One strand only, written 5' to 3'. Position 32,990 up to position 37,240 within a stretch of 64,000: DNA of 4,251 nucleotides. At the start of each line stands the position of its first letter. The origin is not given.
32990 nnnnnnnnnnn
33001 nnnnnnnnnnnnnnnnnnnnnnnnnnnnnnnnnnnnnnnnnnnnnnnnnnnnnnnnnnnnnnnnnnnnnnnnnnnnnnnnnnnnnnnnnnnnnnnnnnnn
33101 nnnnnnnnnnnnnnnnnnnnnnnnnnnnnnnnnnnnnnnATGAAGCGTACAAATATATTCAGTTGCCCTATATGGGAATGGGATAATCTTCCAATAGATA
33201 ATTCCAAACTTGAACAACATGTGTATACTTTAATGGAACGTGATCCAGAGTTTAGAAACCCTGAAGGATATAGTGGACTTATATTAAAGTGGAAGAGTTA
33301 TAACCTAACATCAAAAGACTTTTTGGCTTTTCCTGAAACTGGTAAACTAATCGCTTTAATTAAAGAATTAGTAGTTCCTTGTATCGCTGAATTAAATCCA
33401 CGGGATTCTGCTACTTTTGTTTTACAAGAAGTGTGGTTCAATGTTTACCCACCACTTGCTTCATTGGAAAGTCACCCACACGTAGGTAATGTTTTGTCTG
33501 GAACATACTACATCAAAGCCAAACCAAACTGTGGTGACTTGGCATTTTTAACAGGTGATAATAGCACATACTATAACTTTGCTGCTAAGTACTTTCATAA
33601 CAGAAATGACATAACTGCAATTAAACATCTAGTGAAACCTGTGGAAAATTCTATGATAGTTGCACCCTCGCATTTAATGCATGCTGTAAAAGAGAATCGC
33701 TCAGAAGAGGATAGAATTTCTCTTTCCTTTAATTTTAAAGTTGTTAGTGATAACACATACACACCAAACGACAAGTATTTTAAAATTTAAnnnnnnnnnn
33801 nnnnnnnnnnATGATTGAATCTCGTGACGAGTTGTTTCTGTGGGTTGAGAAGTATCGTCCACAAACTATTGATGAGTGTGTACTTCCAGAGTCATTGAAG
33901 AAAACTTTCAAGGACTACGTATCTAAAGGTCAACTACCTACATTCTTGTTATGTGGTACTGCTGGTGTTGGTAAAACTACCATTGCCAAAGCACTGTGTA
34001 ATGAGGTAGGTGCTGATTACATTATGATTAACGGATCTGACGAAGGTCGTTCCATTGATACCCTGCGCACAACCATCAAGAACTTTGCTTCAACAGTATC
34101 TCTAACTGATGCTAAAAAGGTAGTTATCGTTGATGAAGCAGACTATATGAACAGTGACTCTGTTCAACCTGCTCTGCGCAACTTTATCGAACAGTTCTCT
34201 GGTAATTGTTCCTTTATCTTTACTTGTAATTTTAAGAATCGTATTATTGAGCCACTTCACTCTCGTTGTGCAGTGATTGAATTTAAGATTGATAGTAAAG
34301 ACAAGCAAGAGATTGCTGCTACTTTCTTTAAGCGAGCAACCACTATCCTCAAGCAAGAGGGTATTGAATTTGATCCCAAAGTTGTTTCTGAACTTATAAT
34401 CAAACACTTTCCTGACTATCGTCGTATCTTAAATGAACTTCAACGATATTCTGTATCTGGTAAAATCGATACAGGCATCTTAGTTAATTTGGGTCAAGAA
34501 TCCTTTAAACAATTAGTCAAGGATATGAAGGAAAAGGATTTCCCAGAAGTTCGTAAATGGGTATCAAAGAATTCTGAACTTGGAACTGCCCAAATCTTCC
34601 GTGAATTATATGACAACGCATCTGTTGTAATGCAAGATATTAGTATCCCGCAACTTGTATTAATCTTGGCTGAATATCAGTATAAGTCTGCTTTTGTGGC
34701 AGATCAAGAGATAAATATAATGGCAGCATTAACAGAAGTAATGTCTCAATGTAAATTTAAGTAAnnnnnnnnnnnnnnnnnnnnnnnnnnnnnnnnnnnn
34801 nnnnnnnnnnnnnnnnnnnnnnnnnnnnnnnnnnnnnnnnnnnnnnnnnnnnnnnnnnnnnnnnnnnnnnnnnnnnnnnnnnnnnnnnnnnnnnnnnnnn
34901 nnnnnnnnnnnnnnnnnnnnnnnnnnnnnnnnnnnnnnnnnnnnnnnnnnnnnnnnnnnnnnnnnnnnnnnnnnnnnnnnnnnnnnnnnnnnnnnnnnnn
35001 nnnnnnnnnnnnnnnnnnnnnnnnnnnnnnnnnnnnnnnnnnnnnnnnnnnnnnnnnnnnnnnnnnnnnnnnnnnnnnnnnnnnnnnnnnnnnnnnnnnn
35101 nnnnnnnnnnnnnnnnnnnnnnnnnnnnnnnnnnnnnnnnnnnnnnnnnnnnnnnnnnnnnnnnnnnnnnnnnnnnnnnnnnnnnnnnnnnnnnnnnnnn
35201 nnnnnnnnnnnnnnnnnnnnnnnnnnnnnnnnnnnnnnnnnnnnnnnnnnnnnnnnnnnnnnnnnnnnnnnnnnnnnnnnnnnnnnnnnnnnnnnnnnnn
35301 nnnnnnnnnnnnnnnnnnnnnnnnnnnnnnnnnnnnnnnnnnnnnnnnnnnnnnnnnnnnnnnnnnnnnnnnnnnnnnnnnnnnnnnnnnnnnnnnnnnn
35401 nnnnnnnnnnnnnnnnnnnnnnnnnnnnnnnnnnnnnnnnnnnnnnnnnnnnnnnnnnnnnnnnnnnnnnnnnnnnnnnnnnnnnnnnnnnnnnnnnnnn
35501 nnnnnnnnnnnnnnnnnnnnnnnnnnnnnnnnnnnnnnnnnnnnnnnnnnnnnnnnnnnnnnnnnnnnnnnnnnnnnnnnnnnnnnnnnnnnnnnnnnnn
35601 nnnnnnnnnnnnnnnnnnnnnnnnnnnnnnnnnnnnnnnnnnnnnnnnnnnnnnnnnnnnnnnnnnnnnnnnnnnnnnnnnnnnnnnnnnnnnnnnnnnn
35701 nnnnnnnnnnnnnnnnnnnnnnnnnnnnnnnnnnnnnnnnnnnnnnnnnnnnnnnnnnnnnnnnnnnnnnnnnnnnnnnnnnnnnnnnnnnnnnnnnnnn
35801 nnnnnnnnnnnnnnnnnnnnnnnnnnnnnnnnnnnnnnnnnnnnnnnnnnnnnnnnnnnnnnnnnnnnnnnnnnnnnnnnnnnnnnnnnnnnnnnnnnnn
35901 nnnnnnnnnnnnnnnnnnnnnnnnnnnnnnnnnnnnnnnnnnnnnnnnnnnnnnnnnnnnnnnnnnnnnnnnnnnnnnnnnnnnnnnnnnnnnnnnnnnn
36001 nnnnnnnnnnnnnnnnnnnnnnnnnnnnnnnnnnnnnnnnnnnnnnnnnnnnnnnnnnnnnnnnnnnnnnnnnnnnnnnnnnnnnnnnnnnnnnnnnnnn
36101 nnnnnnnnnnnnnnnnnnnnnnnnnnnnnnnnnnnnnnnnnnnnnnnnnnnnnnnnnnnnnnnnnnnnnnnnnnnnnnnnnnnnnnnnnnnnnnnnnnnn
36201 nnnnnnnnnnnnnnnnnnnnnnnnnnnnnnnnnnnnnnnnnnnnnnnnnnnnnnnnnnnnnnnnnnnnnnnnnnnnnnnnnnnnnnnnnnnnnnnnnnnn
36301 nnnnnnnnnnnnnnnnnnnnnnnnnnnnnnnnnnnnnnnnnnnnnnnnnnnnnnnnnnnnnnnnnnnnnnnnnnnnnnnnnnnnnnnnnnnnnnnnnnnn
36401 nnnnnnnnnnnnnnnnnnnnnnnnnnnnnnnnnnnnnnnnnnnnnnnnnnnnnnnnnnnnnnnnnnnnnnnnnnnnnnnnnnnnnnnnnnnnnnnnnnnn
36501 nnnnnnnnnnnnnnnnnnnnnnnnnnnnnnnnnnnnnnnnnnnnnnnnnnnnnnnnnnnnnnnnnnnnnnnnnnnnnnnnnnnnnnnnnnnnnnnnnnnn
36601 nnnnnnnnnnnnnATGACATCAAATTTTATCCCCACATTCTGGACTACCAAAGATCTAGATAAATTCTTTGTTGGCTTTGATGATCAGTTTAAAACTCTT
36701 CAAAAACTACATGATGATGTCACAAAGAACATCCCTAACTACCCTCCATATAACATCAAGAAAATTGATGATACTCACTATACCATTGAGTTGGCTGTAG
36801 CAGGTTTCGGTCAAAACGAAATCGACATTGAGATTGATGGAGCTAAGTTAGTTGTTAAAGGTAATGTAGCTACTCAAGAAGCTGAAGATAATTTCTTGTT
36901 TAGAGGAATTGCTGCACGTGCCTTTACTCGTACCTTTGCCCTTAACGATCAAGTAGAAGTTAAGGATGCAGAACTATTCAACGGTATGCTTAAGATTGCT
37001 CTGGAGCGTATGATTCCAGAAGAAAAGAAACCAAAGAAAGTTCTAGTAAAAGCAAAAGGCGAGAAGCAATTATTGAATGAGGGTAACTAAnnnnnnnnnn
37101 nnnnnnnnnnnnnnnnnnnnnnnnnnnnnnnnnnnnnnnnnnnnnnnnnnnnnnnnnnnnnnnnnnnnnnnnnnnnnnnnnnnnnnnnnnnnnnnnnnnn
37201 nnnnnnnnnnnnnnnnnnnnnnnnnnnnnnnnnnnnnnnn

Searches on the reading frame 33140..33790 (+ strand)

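Call 20: search_protein_families(library=pfam, proteins=[window:33140-33790:+], max_evalue=0.01)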
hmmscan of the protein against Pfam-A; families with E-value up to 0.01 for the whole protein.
window:33140-33790:+ (216 aa): 2 families
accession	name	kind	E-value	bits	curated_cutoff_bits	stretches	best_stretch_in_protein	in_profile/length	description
PF13759.12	2OG-FeII_Oxy_5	-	4.1e-17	62.8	27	1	97-198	1-101/101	Putative 2OG-Fe(II) oxygenase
PF13640.12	2OG-FeII_Oxy_3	-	0.0029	18.9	27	1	118-199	29-97/98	2OG-Fe(II) oxygenase superfamily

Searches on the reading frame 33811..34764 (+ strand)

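Call 20: search_protein_families(library=pfam, proteins=[window:33811-34764:+], max_evalue=0.01)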
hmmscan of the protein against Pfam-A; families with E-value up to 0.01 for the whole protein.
window:33811-34764:+ (317 aa): 22 families
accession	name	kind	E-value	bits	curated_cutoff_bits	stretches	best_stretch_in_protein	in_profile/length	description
PF00004.35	AAA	-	9.5e-18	65.3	21.2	1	46-156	2-126/131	ATPase family associated with various cellular activities (AAA)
PF21328.3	Gp44_lid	-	2.1e-16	60.2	27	1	164-224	1-62/63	Sliding-clamp-loader large subunit, AAA+ ATPase lid domain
PF13177.12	DNA_pol3_delta2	-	1.5e-11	45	27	1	68-159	69-158/161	DNA polymerase III, delta subunit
PF13401.12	AAA_22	-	4.4e-07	30.7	27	1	46-91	9-56/130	AAA domain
PF03215.21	Rad17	-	2.3e-06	28.1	23.8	1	6-77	4-81/186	Rad17 P-loop domain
PF13173.12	AAA_14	-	1.3e-05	25.6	27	1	45-138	5-96/129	AAA domain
PF13191.12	AAA_16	-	4.2e-05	24.6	32.6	1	36-69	18-51/167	AAA ATPase domain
PF20720.3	nSTAND3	-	0.00015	21.9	27.2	1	46-139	21-110/155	Novel STAND NTPase 3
PF25361.1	AAA_lid_RFC1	-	0.00023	21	34.9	1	174-217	6-49/59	RFC1-like, AAA+ ATPase lid domain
PF25199.1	nSTAND_NTPase5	-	0.00027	21.2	34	1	35-140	34-133/145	Novel STAND NTPase 5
PF13238.12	AAA_18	-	0.00051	20.9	29.4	1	46-76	2-25/128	AAA domain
PF00910.28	RNA_helicase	-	0.0008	20.3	21.5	1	46-126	2-72/105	RNA helicase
PF05496.18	RuvB_N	-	0.0013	19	27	1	16-114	2-97/159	Holliday junction DNA helicase RuvB P-loop domain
PF00270.35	DEAD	-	0.0015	18.7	26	0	85-130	98-146/167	DEAD/DEAH box helicase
PF13671.12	AAA_33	-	0.0022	18.8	27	1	45-78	2-33/143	AAA domain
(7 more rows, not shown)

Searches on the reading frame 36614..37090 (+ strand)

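Call 21: search_protein_families(library=pfam, proteins=[window:36614-37090:+], max_evalue=0.01)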
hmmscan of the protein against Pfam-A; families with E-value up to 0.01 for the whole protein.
window:36614-37090:+ (158 aa): 1 family
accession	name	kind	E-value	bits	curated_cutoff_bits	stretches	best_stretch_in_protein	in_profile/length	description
PF00011.27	HSP20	-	4.6e-17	62.4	20.8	1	50-145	3-101/102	Hsp20/alpha crystallin family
